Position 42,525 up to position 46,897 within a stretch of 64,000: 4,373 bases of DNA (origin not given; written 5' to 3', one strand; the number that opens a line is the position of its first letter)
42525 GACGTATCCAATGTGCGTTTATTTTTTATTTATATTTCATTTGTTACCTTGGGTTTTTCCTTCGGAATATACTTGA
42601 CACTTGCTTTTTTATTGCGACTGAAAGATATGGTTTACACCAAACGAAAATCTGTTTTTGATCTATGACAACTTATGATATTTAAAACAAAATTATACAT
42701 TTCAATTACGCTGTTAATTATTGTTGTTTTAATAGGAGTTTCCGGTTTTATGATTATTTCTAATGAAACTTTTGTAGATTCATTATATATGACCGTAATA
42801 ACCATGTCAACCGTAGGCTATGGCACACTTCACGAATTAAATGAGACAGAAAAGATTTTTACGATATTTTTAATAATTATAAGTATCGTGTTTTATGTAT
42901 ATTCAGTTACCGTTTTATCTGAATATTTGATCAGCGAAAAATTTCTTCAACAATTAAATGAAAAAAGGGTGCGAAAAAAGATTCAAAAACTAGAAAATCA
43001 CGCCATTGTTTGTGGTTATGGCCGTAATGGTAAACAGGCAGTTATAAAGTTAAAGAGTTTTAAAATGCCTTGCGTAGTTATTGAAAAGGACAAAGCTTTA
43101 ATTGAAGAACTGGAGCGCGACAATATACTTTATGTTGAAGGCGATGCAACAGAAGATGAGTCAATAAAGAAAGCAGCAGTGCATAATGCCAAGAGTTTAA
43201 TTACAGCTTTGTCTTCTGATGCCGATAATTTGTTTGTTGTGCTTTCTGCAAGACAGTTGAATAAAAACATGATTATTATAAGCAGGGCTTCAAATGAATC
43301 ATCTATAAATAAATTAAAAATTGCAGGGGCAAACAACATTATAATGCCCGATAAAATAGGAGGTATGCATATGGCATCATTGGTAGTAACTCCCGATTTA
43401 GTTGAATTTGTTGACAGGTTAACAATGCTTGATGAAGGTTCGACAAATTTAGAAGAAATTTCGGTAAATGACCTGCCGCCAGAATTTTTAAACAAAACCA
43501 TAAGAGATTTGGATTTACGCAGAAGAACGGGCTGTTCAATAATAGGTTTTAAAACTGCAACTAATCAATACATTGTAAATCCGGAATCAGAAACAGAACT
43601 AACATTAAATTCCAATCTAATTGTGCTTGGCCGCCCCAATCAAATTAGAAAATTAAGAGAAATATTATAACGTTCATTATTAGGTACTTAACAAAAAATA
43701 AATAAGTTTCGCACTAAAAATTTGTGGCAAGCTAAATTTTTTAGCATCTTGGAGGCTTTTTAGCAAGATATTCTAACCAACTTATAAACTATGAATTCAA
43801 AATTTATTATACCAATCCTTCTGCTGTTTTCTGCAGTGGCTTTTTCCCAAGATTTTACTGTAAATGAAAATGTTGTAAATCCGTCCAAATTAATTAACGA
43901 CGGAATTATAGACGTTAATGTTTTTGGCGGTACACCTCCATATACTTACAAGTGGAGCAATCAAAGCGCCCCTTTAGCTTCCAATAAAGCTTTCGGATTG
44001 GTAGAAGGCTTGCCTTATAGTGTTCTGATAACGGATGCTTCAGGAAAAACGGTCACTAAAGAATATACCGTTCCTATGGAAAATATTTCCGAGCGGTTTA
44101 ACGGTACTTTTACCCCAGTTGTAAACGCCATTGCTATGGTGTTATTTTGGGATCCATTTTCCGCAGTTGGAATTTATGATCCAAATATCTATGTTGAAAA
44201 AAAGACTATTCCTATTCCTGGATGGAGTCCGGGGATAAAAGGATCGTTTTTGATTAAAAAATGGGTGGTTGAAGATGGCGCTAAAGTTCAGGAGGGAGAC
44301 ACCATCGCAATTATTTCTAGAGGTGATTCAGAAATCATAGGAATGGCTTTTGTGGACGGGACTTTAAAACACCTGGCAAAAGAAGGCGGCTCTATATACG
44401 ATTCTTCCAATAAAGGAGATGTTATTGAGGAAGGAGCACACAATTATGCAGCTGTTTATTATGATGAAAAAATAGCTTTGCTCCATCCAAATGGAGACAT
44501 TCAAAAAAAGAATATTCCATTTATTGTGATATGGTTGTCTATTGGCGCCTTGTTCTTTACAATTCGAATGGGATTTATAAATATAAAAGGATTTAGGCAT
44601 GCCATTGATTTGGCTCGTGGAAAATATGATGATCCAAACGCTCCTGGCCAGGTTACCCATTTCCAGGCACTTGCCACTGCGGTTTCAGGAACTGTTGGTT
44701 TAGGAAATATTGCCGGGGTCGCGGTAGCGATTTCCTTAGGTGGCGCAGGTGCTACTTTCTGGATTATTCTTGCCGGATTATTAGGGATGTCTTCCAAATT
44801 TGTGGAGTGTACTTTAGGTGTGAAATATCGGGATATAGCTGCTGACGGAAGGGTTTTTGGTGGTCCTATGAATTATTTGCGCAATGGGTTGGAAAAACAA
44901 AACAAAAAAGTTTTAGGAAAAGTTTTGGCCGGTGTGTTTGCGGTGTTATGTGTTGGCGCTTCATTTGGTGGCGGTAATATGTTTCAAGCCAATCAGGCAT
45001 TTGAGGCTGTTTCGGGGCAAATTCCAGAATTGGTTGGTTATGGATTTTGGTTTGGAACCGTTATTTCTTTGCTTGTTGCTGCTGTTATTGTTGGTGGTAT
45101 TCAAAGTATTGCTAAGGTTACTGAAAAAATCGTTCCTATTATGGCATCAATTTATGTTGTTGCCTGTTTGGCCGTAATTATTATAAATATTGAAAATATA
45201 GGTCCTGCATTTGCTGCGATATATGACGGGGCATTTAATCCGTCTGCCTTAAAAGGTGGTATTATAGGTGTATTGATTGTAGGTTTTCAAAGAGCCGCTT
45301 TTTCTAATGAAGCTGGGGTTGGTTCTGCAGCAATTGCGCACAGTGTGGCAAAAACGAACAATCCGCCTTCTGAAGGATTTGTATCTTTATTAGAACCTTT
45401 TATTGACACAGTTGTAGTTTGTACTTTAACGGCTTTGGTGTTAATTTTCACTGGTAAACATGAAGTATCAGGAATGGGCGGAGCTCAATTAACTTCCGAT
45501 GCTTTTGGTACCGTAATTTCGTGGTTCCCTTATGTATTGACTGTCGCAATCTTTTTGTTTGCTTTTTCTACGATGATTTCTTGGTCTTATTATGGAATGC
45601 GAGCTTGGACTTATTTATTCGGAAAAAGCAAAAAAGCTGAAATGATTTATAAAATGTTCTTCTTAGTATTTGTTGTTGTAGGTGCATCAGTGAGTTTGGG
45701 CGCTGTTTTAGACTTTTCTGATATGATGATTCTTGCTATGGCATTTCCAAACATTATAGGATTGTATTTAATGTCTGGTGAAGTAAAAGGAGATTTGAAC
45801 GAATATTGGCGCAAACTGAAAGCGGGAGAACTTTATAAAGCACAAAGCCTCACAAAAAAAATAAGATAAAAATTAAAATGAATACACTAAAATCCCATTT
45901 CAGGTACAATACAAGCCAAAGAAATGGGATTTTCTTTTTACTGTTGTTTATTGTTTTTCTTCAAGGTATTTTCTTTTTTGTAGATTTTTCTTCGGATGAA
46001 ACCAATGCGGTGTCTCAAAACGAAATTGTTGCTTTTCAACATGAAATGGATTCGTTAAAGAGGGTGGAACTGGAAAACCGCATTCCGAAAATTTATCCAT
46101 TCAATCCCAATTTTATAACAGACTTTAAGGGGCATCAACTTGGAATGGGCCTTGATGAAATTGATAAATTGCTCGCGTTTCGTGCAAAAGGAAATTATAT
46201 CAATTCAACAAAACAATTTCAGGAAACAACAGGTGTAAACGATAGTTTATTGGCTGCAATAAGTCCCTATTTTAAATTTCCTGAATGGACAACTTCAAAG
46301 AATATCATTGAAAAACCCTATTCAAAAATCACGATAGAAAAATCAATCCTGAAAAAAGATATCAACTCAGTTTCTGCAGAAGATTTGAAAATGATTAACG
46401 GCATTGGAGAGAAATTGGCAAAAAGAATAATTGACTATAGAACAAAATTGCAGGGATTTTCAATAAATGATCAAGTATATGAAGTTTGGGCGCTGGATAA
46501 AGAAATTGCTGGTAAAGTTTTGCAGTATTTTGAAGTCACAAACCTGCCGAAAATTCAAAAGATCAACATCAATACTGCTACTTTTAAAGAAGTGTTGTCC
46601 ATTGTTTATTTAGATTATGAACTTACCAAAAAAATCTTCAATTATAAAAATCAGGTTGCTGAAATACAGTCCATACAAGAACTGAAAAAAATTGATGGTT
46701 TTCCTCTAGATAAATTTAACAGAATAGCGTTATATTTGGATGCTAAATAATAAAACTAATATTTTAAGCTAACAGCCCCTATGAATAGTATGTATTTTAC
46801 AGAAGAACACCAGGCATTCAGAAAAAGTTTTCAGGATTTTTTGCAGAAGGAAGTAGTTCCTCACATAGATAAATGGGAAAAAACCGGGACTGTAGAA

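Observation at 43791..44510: AGCS amino-acid symporter carrying a SprB repeat and a lipoyl/biotinyl-like domain that lacks the lysine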

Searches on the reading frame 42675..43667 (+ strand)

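Call 4: search_protein_families(library=pfam, proteins=[window:42675-43667:+], max_evalue=1)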
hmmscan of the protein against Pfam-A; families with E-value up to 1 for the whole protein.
window:42675-43667:+ (331 aa): 9 families
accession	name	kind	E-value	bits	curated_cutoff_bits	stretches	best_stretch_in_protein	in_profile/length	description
PF02254.24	TrkA_N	-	1.1e-29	103.5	23.8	1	111-225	2-116/116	TrkA-N domain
PF07885.22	Ion_trans_2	-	3.5e-13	49.7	22.5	1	13-86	2-78/79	Ion channel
PF02080.26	TrkA_C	-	1.1e-11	44.8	27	1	260-331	2-70/71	TrkA-C domain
PF00520.37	Ion_trans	-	0.0018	17.9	25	1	8-83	134-231/241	Ion transport protein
PF22614.2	Slo-like_RCK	-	0.0042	17.2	24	1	136-177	45-84/119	Calcium-activated potassium channel slowpoke-like RCK domain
PF13460.12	NAD_binding_10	-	0.049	13.9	27.2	1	116-214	4-85/184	NAD(P)H-binding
PF15398.11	DUF4619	-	0.14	12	31.7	1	86-170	114-196/296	Domain of unknown function (DUF4619)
PF02826.25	2-Hacid_dh_C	-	0.16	11.8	25.1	0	101-151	29-80/178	D-isomer specific 2-hydroxyacid dehydrogenase, NAD binding domain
PF13800.11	Sigma_reg_N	-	0.63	10.8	26.3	0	4-41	8-46/91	Sigma factor regulator N-terminal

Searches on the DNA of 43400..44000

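Call 62: search_rna_families(source=window, start=43400, end=44000, threshold=evalue, max_evalue=1)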
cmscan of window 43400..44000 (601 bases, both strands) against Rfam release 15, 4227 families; matches with E-value up to 1: 1.
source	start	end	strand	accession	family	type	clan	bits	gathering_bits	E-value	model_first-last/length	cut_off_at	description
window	43533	43699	+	RF02546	LSU_trypano_mito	Gene; rRNA;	CL00112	17.7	60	0.15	153-561/561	no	Trypanosomatid mitochondrial large subunit ribosomal RNA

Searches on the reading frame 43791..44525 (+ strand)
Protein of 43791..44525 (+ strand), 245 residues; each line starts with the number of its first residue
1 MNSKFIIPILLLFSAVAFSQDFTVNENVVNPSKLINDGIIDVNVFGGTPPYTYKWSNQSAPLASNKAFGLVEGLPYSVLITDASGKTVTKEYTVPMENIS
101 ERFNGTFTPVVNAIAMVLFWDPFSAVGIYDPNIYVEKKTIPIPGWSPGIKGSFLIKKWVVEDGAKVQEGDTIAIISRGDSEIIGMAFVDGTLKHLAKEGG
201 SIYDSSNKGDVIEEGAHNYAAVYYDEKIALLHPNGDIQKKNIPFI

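Call 4: search_protein_families(library=pfam, proteins=[window:43791-44525:+], max_evalue=1)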
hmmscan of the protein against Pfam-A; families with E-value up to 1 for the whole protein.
window:43791-44525:+ (245 aa): 4 families
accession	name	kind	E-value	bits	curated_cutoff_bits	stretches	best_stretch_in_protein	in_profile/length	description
PF13573.12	SprB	-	8.6e-09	35.3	28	1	36-58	13-35/37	SprB repeat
PF00364.28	Biotin_lipoyl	-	4.8e-05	23.6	22.1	1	139-201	2-62/73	Biotin-requiring enzyme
PF13533.13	Biotin_lipoyl_2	-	0.00056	20.1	29.8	1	155-175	11-31/32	Biotin-lipoyl like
PF20130.4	DUF6520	-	0.055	14.3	25.4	1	1-31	1-30/83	Family of unknown function (DUF6520)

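Call 5: search_protein_families(library=ncbifam, proteins=[window:43791-44525:+], max_evalue=1)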
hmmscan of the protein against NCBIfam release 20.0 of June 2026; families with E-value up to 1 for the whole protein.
window:43791-44525:+ (245 aa): 4 families
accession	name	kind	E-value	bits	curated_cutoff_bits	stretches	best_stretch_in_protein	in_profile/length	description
NF004547.1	PRK05889.1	equivalog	0.00061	19.9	75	1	157-212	15-67/71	biotin/lipoyl-binding carrier protein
NF006079.0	PRK08225.1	equivalog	0.016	15.3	95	1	157-212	14-66/70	acetyl-CoA carboxylase biotin carboxyl carrier protein subunit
NF008854.0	PRK11892.1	equivalog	0.044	12.4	454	1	140-199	5-63/464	pyruvate dehydrogenase complex E1 component subunit beta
NF011457.0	PRK14875.1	equivalog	0.13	11.2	307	1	154-202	19-67/372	acetoin dehydrogenase dihydrolipoyllysine-residue acetyltransferase subunit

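Call 8: search_solved_structures(query=window:43791-44525:+, max_evalue=10, show_alignments=3)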
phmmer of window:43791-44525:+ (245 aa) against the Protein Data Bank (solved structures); distinct sequences matched with E-value up to 10: 11.
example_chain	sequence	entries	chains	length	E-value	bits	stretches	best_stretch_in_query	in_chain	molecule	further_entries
8piu_B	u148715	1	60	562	0.0065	19.2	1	139-185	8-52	Dihydrolipoyllysine-residue acetyltransferase component of pyruvate dehydrogenase complex,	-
6ct0_0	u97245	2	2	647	0.0079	18.9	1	138-185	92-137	Dihydrolipoyllysine-residue acetyltransferase component of pyruvate dehydrogenase complex,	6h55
5lxk_A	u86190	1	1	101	0.018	17.7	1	19-91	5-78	Decoration protein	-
7uom_01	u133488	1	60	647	0.018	17.7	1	138-189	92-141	Acetyltransferase component of pyruvate dehydrogenase complex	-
8x03_A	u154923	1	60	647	0.03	17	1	138-185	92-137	Acetyltransferase component of pyruvate dehydrogenase complex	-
9j1w_A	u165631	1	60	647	0.03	17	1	138-185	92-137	Acetyltransferase component of pyruvate dehydrogenase complex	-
2dne_A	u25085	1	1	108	0.045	16.4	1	139-186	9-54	Dihydrolipoyllysine-residue acetyltransferase component of pyruvate dehydrogenase complex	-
8zvi_a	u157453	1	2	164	0.062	16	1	21-70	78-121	Decoration protein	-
2dnc_A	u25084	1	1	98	0.2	14.3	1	140-215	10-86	Pyruvate dehydrogenase protein X component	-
1zy8_K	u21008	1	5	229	1.1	11.8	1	141-216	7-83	Pyruvate dehydrogenase protein X component, mitochondrial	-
6ybp_G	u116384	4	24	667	1.5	11.5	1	154-202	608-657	Propionyl-CoA carboxylase alpha subunit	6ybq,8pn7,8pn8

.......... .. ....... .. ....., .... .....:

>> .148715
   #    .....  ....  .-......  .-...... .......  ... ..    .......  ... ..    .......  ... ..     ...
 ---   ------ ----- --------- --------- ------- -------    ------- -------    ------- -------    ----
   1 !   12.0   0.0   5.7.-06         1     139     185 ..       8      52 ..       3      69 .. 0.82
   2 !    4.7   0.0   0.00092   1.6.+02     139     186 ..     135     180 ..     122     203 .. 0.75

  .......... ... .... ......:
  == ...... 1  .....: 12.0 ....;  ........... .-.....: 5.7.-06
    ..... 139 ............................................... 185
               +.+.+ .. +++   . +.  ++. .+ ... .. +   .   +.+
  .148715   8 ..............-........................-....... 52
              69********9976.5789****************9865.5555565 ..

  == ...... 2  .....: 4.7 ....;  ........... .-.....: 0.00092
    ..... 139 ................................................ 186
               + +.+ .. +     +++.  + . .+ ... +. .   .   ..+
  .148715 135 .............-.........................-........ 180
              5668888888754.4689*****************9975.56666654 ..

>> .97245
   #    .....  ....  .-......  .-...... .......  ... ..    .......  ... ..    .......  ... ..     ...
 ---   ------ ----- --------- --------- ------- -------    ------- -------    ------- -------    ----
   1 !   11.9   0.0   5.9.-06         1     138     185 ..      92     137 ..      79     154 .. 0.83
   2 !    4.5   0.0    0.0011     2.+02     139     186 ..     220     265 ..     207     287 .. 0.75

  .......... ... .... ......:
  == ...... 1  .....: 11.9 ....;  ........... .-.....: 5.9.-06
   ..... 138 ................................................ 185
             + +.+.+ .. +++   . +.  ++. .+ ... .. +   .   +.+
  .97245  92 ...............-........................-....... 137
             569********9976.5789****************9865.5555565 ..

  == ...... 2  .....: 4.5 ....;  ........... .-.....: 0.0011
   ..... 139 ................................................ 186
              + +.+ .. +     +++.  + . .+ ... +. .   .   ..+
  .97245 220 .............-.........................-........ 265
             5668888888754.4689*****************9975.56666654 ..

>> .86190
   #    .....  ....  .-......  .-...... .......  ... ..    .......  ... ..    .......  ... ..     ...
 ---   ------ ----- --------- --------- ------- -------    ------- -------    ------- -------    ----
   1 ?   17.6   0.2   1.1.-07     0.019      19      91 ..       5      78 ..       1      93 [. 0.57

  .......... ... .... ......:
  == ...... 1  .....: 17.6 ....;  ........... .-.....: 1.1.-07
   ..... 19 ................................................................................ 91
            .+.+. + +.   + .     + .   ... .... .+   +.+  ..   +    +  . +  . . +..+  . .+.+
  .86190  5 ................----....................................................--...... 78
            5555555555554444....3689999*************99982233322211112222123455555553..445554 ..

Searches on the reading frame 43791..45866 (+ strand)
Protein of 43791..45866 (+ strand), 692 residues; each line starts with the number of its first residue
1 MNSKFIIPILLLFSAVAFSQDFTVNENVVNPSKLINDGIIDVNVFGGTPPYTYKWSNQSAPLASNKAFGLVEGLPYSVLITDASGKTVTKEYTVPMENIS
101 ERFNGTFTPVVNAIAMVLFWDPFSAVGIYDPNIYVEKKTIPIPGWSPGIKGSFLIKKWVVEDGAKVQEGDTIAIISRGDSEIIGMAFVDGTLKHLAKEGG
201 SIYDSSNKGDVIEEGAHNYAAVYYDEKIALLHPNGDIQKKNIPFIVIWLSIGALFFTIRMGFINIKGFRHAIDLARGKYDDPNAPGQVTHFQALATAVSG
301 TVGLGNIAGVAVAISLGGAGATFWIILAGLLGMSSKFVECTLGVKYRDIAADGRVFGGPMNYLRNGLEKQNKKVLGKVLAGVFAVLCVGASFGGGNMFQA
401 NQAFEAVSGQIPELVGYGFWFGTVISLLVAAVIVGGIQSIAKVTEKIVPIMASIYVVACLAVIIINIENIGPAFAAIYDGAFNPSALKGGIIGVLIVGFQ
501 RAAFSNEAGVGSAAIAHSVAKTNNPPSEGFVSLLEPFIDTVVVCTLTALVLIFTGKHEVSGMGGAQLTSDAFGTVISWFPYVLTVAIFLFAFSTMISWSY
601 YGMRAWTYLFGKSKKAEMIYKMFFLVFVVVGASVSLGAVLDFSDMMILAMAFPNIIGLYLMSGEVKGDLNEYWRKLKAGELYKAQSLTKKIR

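Call 4: search_protein_families(library=pfam, proteins=[window:43791-45866:+], max_evalue=1)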
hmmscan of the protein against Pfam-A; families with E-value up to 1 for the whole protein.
window:43791-45866:+ (692 aa): 5 families
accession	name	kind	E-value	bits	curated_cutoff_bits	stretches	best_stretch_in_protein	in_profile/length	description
PF01235.23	Na_Ala_symp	-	1.8e-122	409.9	24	1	283-680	8-387/392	Sodium:alanine symporter family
PF13573.12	SprB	-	3e-08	33.6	28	1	36-58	13-35/37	SprB repeat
PF00364.28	Biotin_lipoyl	-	0.00019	21.7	22.1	1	139-201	2-62/73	Biotin-requiring enzyme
PF13533.13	Biotin_lipoyl_2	-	0.0026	18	29.8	1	155-175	11-31/32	Biotin-lipoyl like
PF20130.4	DUF6520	-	0.19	12.6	25.4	1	1-31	1-30/83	Family of unknown function (DUF6520)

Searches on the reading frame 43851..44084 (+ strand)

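Call 59: search_protein_families(library=pfam, proteins=[window:43851-44084:+], max_evalue=1)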
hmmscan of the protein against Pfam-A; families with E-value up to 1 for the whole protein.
window:43851-44084:+ (78 aa): 2 families
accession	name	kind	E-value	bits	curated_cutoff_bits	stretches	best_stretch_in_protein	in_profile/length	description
PF13573.12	SprB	-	1.7e-09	37.6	28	1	16-38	13-35/37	SprB repeat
PF08940.17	DUF1918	-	0.11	12.5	24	1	19-37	25-43/58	Domain of unknown function (DUF1918)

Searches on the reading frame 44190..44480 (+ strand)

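Call 59: search_protein_families(library=pfam, proteins=[window:44190-44480:+], max_evalue=1)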
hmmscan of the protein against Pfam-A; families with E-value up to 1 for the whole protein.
window:44190-44480:+ (97 aa): 4 families
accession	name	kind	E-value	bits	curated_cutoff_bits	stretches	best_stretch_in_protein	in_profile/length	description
PF00364.28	Biotin_lipoyl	-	5.4e-06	26.6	22.1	1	6-68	2-62/73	Biotin-requiring enzyme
PF13533.13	Biotin_lipoyl_2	-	6e-05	23.2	29.8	1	22-42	11-31/32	Biotin-lipoyl like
PF23982.2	XM1_gp53_minor_capsid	-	0.058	13.7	27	1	22-82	72-126/154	XM1 gp53 minor capsid protein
PF09891.15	DUF2118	-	0.16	12.3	20.5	0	24-49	92-117/149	Uncharacterized protein conserved in archaea (DUF2118)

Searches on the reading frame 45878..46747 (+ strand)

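Call 4: search_protein_families(library=pfam, proteins=[window:45878-46747:+], max_evalue=1)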
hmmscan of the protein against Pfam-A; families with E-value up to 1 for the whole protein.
window:45878-46747:+ (290 aa): 8 families
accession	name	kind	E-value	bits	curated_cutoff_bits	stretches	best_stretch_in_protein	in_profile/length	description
PF12836.13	HHH_3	-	1.7e-25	89.3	27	2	161-209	7-55/65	Helix-hairpin-helix motif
PF14520.12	HHH_5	-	0.00011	23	27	1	161-186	28-53/57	Helix-hairpin-helix domain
PF12826.13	HHH_2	-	0.00051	20.6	27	1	162-187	29-54/64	Helix-hairpin-helix motif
PF00633.29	HHH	-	0.0006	20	24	1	162-187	5-30/30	Helix-hairpin-helix motif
PF03934.19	T2SSK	-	0.00063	20.5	24.2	0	229-246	1-17/63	Type II secretion system (T2SS), protein K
PF14716.13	HHH_8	-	0.0088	16.8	30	1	160-186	42-66/73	Helix-hairpin-helix domain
PF14579.12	HHH_6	-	0.025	15.2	25.6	1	170-195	27-52/90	Helix-hairpin-helix motif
PF21709.3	ABC_C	-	0.29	12.1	27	1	244-284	12-52/86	Emaravirus ABC_C protein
